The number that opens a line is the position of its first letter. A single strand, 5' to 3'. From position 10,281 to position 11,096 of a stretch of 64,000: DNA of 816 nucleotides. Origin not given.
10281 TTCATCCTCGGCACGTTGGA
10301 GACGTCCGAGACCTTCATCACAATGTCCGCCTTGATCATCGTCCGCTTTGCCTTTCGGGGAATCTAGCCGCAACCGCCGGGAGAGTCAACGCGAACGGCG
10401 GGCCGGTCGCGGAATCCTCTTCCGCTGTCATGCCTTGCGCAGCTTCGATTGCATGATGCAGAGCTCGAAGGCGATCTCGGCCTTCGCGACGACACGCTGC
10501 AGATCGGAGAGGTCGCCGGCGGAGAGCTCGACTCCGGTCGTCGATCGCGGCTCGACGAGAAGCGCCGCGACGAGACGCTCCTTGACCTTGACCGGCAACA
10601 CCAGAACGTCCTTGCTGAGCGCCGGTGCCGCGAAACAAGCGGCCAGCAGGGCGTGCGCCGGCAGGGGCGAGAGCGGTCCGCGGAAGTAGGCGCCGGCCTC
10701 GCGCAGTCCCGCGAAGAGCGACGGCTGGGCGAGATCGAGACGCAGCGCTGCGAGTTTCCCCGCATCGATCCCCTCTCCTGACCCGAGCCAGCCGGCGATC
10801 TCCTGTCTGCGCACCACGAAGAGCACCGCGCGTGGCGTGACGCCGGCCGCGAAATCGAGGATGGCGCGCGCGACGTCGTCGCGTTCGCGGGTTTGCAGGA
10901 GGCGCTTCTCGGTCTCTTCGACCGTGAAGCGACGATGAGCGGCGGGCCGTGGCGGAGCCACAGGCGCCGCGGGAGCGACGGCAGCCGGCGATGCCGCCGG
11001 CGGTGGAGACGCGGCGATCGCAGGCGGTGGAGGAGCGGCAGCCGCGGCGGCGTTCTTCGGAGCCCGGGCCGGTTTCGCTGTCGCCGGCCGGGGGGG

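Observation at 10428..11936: Stand-alone MshEN-type c-di-GMP-binding module fused to a Pro/Ala-rich linker and an unassigned C-terminal domain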

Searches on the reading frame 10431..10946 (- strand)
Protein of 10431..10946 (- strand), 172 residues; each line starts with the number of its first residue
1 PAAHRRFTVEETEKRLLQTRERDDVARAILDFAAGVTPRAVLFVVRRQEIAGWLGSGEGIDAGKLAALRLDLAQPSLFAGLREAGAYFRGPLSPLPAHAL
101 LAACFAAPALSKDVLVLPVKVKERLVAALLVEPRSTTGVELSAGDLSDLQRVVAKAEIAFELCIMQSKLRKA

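Call 6: find_homologous_proteins(query=window:10431-10946:-)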
Query window:10431-10946:- (172 aa): 9 proteins with E <= 0.001 among 1747 candidates.
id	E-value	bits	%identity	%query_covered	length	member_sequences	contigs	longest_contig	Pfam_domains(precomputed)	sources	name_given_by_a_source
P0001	1.2e-70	255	94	77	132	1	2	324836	-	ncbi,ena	-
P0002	8.0e-63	229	68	97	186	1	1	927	-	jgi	jgi:hypothetical protein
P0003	1.4e-59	219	67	100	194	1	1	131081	-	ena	-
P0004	7.2e-59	216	80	77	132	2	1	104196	-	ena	-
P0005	6.7e-51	191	66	86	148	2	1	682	-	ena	-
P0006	3.9e-49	185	68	77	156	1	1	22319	-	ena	-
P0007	5.2e-47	178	66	77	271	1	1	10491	-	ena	-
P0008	8.1e-43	164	64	77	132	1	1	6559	-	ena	-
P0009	1.4e-10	60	69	28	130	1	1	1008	-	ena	-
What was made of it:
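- The database relatives first found were 132-194-aa fragments (call 6).
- Tried and rejected: The word-indexed homologue search with the C-domain returned only 9 fragmentary hits (call 6).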

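Call 9: find_encoding_contigs(protein=P0001, flank=6000, max_places=3)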
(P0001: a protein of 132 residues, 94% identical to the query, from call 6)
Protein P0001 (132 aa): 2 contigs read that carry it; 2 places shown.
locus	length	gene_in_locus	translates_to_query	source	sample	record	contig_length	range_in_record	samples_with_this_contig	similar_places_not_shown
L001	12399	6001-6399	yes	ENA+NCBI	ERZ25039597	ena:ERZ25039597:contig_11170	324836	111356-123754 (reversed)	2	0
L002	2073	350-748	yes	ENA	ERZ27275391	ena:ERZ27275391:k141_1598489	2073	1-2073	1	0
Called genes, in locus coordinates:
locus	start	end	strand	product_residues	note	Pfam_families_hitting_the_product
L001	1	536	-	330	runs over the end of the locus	PF13793:Pribosyltran_N, PF00156:Pribosyltran, PF14572:Pribosyl_synth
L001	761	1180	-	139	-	PF04026:SpoVG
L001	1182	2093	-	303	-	PF00288:GHMP_kinases_N, PF08544:GHMP_kinases_C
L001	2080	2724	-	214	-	-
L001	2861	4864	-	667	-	PF03704:BTAD (faint), PF12895:ANAPC3 (faint), PF14559:TPR_19, PF14559:TPR_19, PF13432:TPR_16 (weak), PF13424:TPR_12 (weak), PF07719:TPR_2 (weak), PF13432:TPR_16, +12 more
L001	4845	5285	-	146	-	-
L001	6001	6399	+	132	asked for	-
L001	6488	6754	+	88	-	PF00216:Bac_DNA_binding, PF18291:HU-HIG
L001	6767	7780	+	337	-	PF02163:Peptidase_M50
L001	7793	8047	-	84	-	PF02580:Tyr_Deacylase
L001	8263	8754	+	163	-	PF00436:SSB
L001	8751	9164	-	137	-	PF00933:Glyco_hydro_3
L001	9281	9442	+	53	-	-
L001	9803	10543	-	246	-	PF00488:MutS_V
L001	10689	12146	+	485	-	-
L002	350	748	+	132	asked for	-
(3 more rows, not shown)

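Call 11: find_encoding_contigs(protein=P0003, flank=6000, max_places=2)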
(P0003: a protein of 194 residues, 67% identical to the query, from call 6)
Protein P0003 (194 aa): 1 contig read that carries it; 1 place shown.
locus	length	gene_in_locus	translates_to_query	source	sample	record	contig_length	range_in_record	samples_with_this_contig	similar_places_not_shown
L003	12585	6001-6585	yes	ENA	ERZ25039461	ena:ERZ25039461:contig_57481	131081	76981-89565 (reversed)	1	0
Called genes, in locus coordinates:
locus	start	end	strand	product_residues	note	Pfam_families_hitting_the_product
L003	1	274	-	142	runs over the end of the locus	PF00156:Pribosyltran, PF14572:Pribosyl_synth (faint)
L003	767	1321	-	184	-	PF04026:SpoVG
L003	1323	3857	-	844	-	-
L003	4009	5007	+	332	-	-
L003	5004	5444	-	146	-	-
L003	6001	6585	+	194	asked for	-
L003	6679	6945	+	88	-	PF00216:Bac_DNA_binding, PF18291:HU-HIG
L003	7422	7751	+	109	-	PF02163:Peptidase_M50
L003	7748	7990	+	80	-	-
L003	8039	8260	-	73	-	PF02580:Tyr_Deacylase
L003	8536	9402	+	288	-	PF00436:SSB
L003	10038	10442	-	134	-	PF00488:MutS_V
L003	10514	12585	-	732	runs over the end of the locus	PF01624:MutS_I, PF05192:MutS_III, PF05190:MutS_IV, PF00488:MutS_V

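Call 12: find_encoding_contigs(protein=P0004, flank=6000, max_places=2)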
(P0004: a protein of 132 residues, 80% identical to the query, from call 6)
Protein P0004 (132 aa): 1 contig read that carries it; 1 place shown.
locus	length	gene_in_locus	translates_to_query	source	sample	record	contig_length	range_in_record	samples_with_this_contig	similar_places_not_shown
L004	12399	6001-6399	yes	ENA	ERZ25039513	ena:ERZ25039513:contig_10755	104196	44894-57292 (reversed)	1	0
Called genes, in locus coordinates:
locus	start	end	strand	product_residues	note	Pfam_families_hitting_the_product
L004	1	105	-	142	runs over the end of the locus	PF00156:Pribosyltran, PF14572:Pribosyl_synth (weak)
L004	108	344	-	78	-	PF13793:Pribosyltran_N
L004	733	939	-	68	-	-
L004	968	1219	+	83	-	-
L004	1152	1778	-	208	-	PF08544:GHMP_kinases_C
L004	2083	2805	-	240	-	-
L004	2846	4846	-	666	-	PF13424:TPR_12 (faint), PF13429:TPR_15 (faint), PF12895:ANAPC3 (faint), PF13431:TPR_17 (faint), PF14559:TPR_19, PF23914:TPR_CcmH_CycH (weak), PF14559:TPR_19 (weak), PF13432:TPR_16, +10 more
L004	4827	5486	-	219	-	-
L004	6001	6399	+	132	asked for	-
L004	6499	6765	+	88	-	PF00216:Bac_DNA_binding, PF18291:HU-HIG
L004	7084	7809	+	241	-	PF02163:Peptidase_M50 (faint)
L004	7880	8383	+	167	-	-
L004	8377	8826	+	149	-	PF00436:SSB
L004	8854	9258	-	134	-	PF00933:Glyco_hydro_3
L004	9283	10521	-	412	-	-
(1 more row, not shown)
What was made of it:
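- Those contigs carry frameshifts in many genes, including mutS, dtd and M50 (calls 9, 11, 12).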

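Call 23: predict_structure(alignment_id=A2)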
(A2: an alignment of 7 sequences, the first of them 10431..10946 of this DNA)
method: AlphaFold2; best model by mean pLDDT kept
length: 172 residues; sequences in the alignment: 7
mean_pLDDT: 44.9   pTM: 0.38
mean pLDDT of the five models: 44.9, 39.9, 38.8, 37.7, 37.6
residues with pLDDT >= 90: 0; 70-90: 0; 50-70: 57; < 50: 115
segments of 3 or more residues with pLDDT < 50: 1-4, 30-39, 64-118, 131-156, 158-172
pLDDT, mean of each block of 10 residues (from residue 1): 50 59 52 45 58 55 44 29 26 36 36 47 54 41 44 47 40 43
secondary structure, 60 per line:
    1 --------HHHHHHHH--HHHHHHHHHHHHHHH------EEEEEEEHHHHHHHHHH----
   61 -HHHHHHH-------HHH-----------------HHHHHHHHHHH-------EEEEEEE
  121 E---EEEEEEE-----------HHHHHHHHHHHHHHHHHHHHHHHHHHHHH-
elements in order: H9-16 H19-33 E40-46 H47-56 H62-68 H96-106 E114-121 E125-131 H143-171
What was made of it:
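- Tried and rejected: AF2 on a shallow 7-sequence alignment gave pLDDT 45 and was unusable (call 23).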

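Call 26: search_protein_representatives(alignment_id=A2)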
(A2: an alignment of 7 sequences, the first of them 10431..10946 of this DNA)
Query: 7 sequences, 132 profile positions. Proteins with E-value up to 0.001 (for the whole library): 514; up to 1e-10: 178; up to 1e-30: 11. The best 150 are listed.
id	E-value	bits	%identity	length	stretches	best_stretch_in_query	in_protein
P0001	3.5e-70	250.8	-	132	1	1-132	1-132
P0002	1.4e-65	235.9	-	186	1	1-132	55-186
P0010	5.9e-60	217.7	-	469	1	1-132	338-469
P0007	3.1e-41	157.1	-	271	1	1-94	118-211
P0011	1.5e-38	148.5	-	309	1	1-132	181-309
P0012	7.2e-35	136.5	-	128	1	3-132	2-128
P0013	7.4e-35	136.5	-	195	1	1-132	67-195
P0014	1.2e-33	132.6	-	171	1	2-132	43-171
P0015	4.2e-32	127.6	-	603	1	1-132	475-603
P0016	8.8e-32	126.6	-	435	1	1-132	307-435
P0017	1.2e-31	126.1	-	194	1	1-132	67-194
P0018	2.3e-29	118.7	-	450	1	1-132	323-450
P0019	1.3e-28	116.3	-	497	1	2-132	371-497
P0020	2.3e-28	115.5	-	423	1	2-132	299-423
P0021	5.1e-26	107.9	-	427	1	1-132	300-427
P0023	1.2e-23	100.2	-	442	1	2-132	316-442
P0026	9.9e-23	97.3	-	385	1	2-131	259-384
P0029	5.7e-22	94.8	-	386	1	1-131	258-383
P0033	2.5e-21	92.7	-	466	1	1-131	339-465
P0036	2.1e-20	89.8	-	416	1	2-131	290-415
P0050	1.2e-17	80.8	-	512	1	2-131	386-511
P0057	1.0e-16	77.8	-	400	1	3-130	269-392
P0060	1.3e-16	77.4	-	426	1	2-131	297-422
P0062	1.8e-16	77.0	-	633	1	2-128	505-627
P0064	4.6e-16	75.7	-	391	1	2-128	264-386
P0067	7.2e-16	75.1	-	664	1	2-128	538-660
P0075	3.5e-15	72.8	-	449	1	2-130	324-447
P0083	1.2e-14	71.1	-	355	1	2-132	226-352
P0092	2.5e-14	70.1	-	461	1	2-130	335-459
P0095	3.0e-14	69.8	-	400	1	2-130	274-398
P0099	3.6e-14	69.6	-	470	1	1-130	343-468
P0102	6.2e-14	68.8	-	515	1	2-130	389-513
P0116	3.4e-13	66.4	-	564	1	2-130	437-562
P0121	5.0e-13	65.9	-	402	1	2-131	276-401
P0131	1.4e-12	64.4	-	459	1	2-130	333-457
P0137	2.0e-12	63.9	-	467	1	2-131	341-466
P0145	4.1e-12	62.9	-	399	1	6-130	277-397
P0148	5.5e-12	62.5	-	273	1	1-130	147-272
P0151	7.4e-12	62.1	-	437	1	1-131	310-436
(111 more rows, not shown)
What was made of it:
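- Checked: The globular C-terminal domain of ~166 aa is real and conserved (calls 6, 26).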

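Call 33: predict_structure(alignment_id=A3)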
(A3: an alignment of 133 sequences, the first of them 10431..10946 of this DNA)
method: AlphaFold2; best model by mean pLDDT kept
length: 172 residues; sequences in the alignment: 133
mean_pLDDT: 94.6   pTM: 0.90
mean pLDDT of the five models: 94.6, 94.6, 94.4, 94.4, 94.0
residues with pLDDT >= 90: 151; 70-90: 16; 50-70: 3; < 50: 2
segments of 3 or more residues with pLDDT < 50: none
pLDDT, mean of each block of 10 residues (from residue 1): 81 98 98 95 98 97 98 97 92 97 93 95 97 80 96 99 97 94
secondary structure, 60 per line:
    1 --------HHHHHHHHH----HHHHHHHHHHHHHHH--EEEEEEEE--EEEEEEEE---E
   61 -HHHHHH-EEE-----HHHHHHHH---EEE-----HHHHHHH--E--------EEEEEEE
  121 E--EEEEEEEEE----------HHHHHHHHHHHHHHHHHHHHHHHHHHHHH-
elements in order: H9-17 H22-36 E39-46 E49-56 H62-67 E69-71 H77-84 E88-90 H96-102 E114-121 E124-132 H143-171
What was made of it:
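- On GAF domain: AF2 model pLDDT 94.6 with order a-a-b-b-a-b-a-b-a-b-b-a (call 33).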

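Call 36: fold_search(model_id=the predicted structure, library=pdb)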
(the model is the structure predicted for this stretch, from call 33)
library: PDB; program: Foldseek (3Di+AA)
matches with E <= 10: 1095; with E <= 0.001: 240
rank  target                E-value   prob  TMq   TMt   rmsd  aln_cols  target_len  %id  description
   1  5w10_D                1.8e-07  1.00  0.68  0.69   3.5       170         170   14  Lcd1 GAF domain in complex with cAMP ligand (released 2017-06-28)
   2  5w10_C                1.8e-07  1.00  0.66  0.66   4.1       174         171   13  Lcd1 GAF domain in complex with cAMP ligand (released 2017-06-28)
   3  6oap_A                2.0e-07  1.00  0.65  0.40   3.9       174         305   15  Crystal structure of a dual sensor histidine kinase in the green-light absorbing Pg state (released 2019-09-18)
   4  6oap_B                4.8e-07  1.00  0.63  0.38   5.3       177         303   15  Crystal structure of a dual sensor histidine kinase in the green-light absorbing Pg state (released 2019-09-18)
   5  5w10_B                5.1e-07  1.00  0.71  0.71   3.2       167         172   14  Lcd1 GAF domain in complex with cAMP ligand (released 2017-06-28)
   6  6ob8_A                5.1e-07  1.00  0.65  0.39   3.9       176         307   15  Crystal structure of a dual sensor histidine kinase in green light illuminated state (released 2019-09-18)
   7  5w10_A                6.2e-07  1.00  0.71  0.70   3.2       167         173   14  Lcd1 GAF domain in complex with cAMP ligand (released 2017-06-28)
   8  3eea_A                7.5e-07  1.00  0.66  0.73   4.0       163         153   15  The crystal structure of the GAF domain/HD domain protein from Geobacter sulfurreducens (released 2008-11-04)
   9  6ob8_B                7.9e-07  1.00  0.64  0.39   5.1       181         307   14  Crystal structure of a dual sensor histidine kinase in green light illuminated state (released 2019-09-18)
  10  6oaq_A                8.4e-07  1.00  0.64  0.39   4.0       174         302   16  Crystal structure of a dual sensor histidine kinase in BeF3- bound state (released 2019-09-18)
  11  3ci6_B                1.0e-06  1.00  0.65  0.67   4.7       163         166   11  Crystal structure of the GAF domain from Acinetobacter phosphoenolpyruvate-protein phosphotransferase (released 2008-05-13)
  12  3eea_B                1.2e-06  1.00  0.57  0.64   5.2       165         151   16  The crystal structure of the GAF domain/HD domain protein from Geobacter sulfurreducens (released 2008-11-04)
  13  6oaq_B                2.1e-06  1.00  0.66  0.40   3.8       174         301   14  Crystal structure of a dual sensor histidine kinase in BeF3- bound state (released 2019-09-18)
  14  3ci6_A                2.6e-06  1.00  0.63  0.67   4.1       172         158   12  Crystal structure of the GAF domain from Acinetobacter phosphoenolpyruvate-protein phosphotransferase (released 2008-05-13)
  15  8dgd_A                3.3e-06  1.00  0.50  0.51   6.7       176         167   13  Crystal Structure of GAF domain-containing protein, from Klebsiella pneumoniae (released 2023-03-01)
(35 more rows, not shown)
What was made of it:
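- On GAF domain: Foldseek probability 1.00 for GAF structures (call 36).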

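Call 45: find_related_loci(query=A6, collection=genome_contigs, flank=6000)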
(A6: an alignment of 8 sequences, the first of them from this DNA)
Query A6 (172 aa) in genome_contigs; peptide patterns used: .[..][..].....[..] (x = any residue, [..] = any of these).
22 stretches matched a pattern; 20 encode a relative of the query (tblastn E <= 1e-3); 20 distinct loci.
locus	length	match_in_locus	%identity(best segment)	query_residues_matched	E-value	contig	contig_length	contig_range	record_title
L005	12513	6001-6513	73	2-172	3e-78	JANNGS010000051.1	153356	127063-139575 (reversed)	MAG: Thermoanaerobaculia bacterium isolate SOY_6_C_metabat_392 SOY_6_C_k141_3504529, whole genome shotgun sequence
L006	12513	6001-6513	70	2-172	3e-76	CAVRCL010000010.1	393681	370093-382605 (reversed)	MAG: Thermoanaerobaculia bacterium isolate MFD00032.bin.2.65 genome assembly, contig: contig_75159, whole genome shotgun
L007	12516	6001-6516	75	1-172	7e-75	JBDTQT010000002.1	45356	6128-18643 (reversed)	MAG: Thermoanaerobaculia bacterium isolate cluster3_bin.229 NODE_2017_length_45356_cov_8.903534, whole genome shotgun se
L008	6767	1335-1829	72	8-172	2e-74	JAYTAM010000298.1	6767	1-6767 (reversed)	MAG: Thermoanaerobaculia bacterium isolate GFS_13892 GFS_13892_297, whole genome shotgun sequence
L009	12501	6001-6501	66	6-172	2e-67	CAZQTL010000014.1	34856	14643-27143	MAG TPA_asm: uncultured Thermoanaerobaculia bacterium isolate SRP189682_co1_248 genome assembly, contig: NODE_1694_lengt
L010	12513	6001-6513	64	2-172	5e-66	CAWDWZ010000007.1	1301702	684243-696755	MAG: Thermoanaerobaculia bacterium isolate MFD05942.bin.2.306 genome assembly, contig: contig_2573, whole genome shotgun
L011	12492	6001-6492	67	9-172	4e-60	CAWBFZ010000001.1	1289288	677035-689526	MAG: Thermoanaerobaculia bacterium isolate MFD04716.bin.2.310 genome assembly, contig: contig_11213, whole genome shotgu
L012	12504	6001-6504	62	5-172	5e-58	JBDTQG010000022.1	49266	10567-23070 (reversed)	MAG: Thermoanaerobaculia bacterium isolate cluster3_bin.216 NODE_1711_length_49266_cov_7.386032, whole genome shotgun se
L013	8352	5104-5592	50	7-172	5e-48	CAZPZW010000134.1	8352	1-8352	MAG TPA_asm: uncultured Thermoanaerobaculia bacterium isolate SRP173033_co2_58 genome assembly, contig: NODE_5120_length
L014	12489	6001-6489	50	7-172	2e-47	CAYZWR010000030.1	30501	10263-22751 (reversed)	MAG TPA_asm: uncultured Thermoanaerobaculia bacterium isolate SRP173033_co1_328 genome assembly, contig: NODE_2215_lengt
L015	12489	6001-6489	52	7-172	1e-43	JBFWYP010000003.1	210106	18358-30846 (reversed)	MAG: Thermoanaerobaculia bacterium isolate CA_2019_TPBS_167 NODE_575_length_210106_cov_5.328266_TPBS, whole genome shotg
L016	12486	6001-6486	47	7-172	3e-41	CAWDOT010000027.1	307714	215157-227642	MAG: uncultured Acidobacteriota bacterium isolate MFD04716.bin.2.93 genome assembly, contig: contig_89229, whole genome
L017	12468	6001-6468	47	11-172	1e-37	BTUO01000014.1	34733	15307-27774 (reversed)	MAG: Acidobacteriota bacterium AMX-MBFR-36 DNA, sequence14, whole genome shotgun sequence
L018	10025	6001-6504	40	1-172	4e-37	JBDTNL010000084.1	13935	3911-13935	MAG: Acidobacteriota bacterium isolate cluster3_bin.15 NODE_17815_length_13935_cov_41.830548, whole genome shotgun seque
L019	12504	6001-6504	40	1-172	2e-36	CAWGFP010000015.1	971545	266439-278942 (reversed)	MAG: Thermoanaerobaculia bacterium isolate MFD05567.bin.3.524 genome assembly, contig: contig_67893, whole genome shotgu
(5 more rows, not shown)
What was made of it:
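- Tried and rejected: A closer 8-sequence alignment worked (call 45).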

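Call 48: find_encoding_contigs(protein=P0083, flank=5000, max_places=2)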
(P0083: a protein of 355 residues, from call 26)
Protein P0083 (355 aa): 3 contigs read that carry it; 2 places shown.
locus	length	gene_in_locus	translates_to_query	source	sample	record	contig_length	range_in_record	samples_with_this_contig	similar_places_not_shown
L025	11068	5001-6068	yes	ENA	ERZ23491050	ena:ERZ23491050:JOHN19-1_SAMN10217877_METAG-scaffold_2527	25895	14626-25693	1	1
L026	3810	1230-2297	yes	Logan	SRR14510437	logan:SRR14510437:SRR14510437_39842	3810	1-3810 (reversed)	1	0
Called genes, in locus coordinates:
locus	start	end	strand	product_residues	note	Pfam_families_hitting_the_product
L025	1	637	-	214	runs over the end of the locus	PF01386:Ribosomal_L25p, PF14693:Ribosomal_TL5_C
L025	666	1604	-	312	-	PF13793:Pribosyltran_N, PF00156:Pribosyltran, PF14572:Pribosyl_synth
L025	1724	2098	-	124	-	PF04026:SpoVG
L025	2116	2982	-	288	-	PF00288:GHMP_kinases_N, PF08544:GHMP_kinases_C (weak)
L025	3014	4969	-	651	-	PF07719:TPR_2 (faint), PF13424:TPR_12 (faint), PF13428:TPR_14 (faint), PF14559:TPR_19 (faint), PF13431:TPR_17 (weak)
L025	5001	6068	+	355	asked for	-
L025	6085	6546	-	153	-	PF02580:Tyr_Deacylase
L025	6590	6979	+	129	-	PF00436:SSB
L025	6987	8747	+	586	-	PF20695:UbiD_N, PF01977:UbiD, PF20696:UbiD_C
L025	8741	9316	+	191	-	PF01966:HD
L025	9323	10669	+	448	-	PF01474:DAHP_synth_2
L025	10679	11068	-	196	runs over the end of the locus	?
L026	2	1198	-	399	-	?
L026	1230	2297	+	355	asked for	-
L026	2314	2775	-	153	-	PF02580:Tyr_Deacylase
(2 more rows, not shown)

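Call 49: find_encoding_contigs(protein=P0050, flank=5000, max_places=2)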
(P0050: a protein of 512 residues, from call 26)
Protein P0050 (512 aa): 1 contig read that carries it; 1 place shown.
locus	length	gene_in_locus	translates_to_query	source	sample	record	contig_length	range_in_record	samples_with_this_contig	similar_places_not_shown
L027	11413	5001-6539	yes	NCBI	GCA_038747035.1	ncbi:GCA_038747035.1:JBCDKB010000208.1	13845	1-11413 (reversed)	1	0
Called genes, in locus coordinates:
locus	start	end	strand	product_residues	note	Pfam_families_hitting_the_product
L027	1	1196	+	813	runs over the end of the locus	PF00069:Pkinase, PF07714:PK_Tyr_Ser-Thr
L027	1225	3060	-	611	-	PF00989:PAS (faint), PF13426:PAS_9 (weak)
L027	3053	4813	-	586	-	PF00989:PAS (faint), PF08448:PAS_4 (weak), PF13188:PAS_8 (weak), PF13426:PAS_9 (faint)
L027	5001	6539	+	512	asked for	PF05157:MshEN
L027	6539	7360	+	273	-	-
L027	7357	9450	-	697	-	PF13469:Sulfotransfer_3 (faint), PF13641:Glyco_tranf_2_3 (faint), PF00535:Glycos_transf_2, PF10111:Glyco_tranf_2_2 (faint)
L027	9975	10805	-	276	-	-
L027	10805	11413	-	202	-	PF00208:ELFV_dehydrog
